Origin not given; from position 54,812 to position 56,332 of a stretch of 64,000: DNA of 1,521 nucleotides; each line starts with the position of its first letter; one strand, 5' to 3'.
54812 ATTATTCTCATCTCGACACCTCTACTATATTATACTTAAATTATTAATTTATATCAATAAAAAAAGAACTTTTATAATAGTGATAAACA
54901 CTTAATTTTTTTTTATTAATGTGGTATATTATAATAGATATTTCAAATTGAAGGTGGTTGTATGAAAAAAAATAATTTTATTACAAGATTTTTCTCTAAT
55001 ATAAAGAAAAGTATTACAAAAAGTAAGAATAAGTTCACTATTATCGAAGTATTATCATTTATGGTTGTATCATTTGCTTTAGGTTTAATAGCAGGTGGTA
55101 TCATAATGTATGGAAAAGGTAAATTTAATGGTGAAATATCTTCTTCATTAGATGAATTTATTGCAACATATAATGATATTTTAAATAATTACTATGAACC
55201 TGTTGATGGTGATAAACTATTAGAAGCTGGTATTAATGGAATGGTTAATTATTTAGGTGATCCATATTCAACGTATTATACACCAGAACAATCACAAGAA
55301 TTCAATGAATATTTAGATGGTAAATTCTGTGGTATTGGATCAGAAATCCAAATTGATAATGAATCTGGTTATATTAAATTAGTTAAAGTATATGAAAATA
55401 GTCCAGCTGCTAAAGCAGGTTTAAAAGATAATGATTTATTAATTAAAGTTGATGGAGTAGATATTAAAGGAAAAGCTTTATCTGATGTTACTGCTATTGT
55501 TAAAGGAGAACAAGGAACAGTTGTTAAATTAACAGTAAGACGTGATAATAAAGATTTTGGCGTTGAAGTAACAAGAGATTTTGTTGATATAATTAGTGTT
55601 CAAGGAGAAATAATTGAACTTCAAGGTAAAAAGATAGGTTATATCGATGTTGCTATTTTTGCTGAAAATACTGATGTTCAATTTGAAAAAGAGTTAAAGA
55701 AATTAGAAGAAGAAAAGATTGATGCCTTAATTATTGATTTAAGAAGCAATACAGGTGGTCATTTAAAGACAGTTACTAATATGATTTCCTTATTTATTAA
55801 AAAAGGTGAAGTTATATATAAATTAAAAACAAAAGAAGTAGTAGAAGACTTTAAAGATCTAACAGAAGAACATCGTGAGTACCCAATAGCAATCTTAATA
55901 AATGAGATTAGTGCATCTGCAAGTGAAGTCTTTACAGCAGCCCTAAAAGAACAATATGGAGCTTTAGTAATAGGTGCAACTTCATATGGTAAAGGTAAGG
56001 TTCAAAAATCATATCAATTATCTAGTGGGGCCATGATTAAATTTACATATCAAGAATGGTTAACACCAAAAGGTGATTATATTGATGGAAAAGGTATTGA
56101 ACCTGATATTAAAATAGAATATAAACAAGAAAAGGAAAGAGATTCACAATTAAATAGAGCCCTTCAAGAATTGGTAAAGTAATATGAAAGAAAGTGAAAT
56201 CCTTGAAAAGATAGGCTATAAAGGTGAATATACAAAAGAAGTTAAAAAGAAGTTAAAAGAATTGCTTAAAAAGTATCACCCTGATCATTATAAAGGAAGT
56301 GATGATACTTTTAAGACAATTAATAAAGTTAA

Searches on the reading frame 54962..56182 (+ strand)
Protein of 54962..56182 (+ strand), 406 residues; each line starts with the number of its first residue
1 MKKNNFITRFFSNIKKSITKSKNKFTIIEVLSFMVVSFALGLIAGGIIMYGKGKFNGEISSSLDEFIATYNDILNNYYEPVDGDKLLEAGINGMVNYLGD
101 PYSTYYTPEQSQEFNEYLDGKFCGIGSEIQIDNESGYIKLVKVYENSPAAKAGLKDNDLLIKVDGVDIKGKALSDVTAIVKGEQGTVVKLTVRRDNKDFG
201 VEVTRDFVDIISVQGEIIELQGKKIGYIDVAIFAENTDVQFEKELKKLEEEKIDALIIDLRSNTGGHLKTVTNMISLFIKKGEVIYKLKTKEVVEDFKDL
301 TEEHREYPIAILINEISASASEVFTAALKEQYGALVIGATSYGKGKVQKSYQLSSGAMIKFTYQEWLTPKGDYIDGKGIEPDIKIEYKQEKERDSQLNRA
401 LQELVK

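Call 9: search_protein_families(library=pfam, proteins=[window:54962-56182:+], max_evalue=0.001)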
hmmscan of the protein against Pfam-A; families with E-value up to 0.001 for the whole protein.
window:54962-56182:+ (406 aa): 5 families
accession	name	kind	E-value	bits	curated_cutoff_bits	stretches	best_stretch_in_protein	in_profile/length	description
PF03572.23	Peptidase_S41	-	1.9e-45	154.9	24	1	224-385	1-165/165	Peptidase family S41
PF17820.7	PDZ_6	-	4.3e-12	46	27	1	142-194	4-54/54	PDZ domain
PF22694.1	CtpB_N-like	-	5.5e-11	43.2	27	1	61-106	36-81/85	Activating protease CtpB N-terminal domain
PF13180.12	PDZ_2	-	6.9e-11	42.7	27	1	129-203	5-78/80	PDZ domain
PF00595.29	PDZ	-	4.9e-07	30.5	23.2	1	124-192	11-80/81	PDZ domain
